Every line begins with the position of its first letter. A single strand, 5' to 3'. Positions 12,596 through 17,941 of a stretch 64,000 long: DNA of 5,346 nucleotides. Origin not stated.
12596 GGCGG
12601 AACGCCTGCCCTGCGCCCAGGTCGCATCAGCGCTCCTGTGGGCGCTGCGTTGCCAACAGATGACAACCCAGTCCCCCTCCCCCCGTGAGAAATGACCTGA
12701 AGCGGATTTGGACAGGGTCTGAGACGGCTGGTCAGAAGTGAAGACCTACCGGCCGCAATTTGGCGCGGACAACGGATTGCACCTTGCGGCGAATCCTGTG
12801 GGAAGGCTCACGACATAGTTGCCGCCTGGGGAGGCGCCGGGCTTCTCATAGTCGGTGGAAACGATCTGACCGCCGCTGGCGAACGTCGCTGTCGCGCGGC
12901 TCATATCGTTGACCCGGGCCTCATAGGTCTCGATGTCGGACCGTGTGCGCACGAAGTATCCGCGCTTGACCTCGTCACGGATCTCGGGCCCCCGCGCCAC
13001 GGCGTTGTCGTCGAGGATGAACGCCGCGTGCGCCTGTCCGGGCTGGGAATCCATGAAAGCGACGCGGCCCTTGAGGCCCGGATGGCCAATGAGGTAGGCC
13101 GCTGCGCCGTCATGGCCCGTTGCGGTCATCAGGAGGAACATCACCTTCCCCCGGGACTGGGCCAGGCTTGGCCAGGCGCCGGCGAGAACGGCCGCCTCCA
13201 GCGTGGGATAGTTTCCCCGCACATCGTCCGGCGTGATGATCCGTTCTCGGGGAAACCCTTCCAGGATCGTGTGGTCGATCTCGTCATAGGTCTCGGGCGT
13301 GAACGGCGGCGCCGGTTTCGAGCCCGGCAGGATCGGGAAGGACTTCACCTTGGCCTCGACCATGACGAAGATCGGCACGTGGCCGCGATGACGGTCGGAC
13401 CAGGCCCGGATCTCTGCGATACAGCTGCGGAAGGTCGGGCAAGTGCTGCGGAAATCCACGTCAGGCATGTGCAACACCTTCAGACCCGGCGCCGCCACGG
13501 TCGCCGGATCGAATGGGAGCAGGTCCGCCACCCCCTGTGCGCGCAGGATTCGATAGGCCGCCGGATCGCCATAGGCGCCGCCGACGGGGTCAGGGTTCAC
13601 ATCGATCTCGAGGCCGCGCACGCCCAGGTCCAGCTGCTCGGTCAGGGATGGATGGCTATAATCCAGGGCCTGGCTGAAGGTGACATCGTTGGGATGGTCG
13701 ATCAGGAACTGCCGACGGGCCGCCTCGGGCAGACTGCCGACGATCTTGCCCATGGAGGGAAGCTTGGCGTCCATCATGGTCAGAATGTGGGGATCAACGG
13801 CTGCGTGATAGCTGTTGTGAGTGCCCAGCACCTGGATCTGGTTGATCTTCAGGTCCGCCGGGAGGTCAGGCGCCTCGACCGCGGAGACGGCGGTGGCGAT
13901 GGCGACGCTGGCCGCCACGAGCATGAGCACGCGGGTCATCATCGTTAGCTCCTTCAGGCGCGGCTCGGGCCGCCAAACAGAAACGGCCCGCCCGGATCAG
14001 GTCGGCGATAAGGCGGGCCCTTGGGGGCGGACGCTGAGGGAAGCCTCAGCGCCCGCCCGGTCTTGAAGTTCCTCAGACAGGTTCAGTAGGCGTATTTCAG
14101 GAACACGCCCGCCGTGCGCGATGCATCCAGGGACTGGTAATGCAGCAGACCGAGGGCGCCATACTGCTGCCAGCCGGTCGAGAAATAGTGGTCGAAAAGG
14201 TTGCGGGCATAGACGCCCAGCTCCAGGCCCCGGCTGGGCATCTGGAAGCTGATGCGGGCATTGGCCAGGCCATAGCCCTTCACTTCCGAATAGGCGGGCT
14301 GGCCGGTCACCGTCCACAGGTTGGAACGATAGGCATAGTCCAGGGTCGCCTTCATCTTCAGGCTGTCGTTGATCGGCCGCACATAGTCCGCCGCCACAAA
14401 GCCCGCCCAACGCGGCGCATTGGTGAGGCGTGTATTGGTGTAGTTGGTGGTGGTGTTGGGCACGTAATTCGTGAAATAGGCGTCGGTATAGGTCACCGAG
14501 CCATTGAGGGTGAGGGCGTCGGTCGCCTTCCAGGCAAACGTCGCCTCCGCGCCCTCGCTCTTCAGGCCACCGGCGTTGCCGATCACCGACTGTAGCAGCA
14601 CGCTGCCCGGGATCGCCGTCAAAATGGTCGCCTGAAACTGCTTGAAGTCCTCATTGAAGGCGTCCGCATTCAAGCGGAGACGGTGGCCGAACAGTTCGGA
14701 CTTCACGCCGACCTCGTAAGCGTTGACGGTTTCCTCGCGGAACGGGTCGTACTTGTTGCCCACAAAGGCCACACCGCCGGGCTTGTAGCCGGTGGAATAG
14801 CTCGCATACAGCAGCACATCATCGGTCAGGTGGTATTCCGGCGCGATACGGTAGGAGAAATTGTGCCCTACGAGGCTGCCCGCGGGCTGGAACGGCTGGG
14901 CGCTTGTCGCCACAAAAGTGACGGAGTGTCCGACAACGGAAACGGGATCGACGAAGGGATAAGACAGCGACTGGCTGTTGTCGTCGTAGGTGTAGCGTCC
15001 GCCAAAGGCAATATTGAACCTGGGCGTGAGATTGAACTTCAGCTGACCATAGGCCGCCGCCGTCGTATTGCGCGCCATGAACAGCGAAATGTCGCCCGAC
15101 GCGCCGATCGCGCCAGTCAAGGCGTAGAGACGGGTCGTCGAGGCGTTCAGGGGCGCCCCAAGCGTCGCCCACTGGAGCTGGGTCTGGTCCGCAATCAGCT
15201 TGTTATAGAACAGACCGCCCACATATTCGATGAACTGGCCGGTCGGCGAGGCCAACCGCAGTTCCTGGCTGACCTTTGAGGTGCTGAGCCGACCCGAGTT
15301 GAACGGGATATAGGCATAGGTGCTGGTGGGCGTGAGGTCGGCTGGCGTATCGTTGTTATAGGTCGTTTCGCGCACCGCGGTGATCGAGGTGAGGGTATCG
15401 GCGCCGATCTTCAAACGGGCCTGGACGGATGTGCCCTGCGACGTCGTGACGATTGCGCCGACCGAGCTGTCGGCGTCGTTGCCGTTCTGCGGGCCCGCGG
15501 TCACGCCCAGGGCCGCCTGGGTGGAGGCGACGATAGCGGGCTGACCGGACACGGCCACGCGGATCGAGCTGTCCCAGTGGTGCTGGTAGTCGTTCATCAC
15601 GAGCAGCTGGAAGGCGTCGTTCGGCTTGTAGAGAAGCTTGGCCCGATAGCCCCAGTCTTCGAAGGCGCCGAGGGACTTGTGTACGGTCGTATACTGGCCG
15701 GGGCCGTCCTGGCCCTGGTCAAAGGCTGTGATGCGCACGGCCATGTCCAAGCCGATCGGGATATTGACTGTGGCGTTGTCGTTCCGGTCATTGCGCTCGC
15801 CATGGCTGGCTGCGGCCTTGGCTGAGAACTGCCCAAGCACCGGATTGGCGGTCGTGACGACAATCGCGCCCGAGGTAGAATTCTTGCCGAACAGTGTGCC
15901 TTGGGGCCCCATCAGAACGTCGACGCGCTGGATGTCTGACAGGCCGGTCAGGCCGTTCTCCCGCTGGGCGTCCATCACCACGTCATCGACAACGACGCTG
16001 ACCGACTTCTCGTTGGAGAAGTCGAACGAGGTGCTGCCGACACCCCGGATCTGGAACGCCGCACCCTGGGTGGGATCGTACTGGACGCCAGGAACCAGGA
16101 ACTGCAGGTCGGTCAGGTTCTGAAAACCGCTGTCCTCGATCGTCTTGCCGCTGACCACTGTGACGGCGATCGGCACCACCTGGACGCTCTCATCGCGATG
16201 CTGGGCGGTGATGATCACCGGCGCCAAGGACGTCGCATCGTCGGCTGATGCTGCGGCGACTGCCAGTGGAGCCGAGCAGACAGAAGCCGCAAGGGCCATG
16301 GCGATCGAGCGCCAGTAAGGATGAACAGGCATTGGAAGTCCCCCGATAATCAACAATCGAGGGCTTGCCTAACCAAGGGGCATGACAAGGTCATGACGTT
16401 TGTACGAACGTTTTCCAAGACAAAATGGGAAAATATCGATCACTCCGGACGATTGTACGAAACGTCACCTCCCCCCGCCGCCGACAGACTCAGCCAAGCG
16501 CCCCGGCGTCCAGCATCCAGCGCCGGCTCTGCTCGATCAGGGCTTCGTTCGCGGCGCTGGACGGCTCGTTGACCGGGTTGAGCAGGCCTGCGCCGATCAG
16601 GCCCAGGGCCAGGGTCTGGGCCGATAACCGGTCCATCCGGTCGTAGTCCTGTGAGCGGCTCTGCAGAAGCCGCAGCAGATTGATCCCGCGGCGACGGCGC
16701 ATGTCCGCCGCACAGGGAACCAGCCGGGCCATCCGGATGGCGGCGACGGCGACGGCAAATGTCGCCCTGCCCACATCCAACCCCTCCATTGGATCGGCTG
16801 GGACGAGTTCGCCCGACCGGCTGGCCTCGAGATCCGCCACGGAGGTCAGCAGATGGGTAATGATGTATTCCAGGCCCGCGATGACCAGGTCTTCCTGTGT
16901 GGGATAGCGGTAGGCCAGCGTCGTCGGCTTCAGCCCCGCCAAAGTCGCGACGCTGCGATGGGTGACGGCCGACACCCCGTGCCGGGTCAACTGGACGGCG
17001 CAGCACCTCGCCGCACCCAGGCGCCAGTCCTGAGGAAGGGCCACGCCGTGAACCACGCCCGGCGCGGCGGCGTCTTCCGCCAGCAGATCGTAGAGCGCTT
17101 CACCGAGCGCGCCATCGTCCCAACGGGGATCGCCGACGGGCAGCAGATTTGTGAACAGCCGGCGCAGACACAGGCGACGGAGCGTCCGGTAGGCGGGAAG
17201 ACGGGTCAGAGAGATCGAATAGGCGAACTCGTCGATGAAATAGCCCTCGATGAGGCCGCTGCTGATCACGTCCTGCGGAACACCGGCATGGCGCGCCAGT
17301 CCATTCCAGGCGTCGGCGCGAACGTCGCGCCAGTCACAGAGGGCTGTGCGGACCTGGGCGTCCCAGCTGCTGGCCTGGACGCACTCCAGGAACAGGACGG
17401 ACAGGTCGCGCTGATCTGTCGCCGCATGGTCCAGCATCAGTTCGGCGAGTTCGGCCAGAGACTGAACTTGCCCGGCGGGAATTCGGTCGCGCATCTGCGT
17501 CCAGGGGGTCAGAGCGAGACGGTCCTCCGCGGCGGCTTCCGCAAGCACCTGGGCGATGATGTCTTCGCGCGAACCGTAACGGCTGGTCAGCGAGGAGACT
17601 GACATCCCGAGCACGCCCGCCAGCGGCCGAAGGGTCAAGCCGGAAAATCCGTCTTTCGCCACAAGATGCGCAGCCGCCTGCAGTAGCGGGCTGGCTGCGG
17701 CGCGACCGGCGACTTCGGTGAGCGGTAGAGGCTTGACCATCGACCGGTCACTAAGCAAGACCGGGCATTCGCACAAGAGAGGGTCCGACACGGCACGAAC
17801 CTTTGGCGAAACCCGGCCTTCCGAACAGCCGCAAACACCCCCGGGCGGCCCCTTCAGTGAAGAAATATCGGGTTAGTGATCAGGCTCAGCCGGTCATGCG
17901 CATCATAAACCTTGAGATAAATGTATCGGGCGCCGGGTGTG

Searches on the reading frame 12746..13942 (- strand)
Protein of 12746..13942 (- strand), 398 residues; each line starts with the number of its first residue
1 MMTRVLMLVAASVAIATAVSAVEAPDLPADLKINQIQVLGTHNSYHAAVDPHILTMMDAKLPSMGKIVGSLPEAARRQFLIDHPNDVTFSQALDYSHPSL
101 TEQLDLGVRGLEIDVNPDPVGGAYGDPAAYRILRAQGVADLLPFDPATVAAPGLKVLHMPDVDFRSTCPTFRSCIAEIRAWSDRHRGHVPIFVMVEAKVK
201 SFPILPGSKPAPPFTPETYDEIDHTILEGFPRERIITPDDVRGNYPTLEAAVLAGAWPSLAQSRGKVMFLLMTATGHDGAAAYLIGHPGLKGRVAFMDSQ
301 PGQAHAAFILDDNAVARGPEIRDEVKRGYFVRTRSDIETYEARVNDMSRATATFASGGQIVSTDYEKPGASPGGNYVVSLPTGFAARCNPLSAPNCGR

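Call 85: search_protein_families(library=pfam, proteins=[window:12746-13942:-], max_evalue=0.00001)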
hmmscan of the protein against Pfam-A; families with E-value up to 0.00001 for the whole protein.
window:12746-13942:- (398 aa): 1 family
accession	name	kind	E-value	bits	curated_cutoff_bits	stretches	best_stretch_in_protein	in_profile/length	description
PF16670.11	PI-PLC-C1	-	4.5e-107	358.3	29.9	1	31-390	1-329/329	Phosphoinositide phospholipase C, Ca2+-dependent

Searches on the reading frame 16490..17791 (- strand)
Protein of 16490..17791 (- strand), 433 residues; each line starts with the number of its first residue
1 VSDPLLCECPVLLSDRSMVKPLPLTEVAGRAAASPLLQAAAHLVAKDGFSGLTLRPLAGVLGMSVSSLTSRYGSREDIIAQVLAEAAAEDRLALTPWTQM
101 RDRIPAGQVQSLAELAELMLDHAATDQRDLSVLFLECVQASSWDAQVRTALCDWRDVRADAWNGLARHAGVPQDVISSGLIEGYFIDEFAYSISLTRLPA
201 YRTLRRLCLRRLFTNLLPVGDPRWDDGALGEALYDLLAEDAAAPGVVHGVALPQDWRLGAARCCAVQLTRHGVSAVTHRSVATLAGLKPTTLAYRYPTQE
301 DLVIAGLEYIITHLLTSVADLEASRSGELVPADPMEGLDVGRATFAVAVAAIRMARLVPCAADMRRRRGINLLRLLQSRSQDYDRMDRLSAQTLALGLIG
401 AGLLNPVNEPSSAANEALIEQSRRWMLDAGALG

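Call 85: search_protein_families(library=pfam, proteins=[window:16490-17791:-], max_evalue=0.00001)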
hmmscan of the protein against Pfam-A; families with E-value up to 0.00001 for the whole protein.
window:16490-17791:- (433 aa): 1 family
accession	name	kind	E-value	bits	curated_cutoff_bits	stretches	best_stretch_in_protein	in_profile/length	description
PF00440.29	TetR_N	-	1e-09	38.5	24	0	36-81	1-46/47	Bacterial regulatory proteins, tetR family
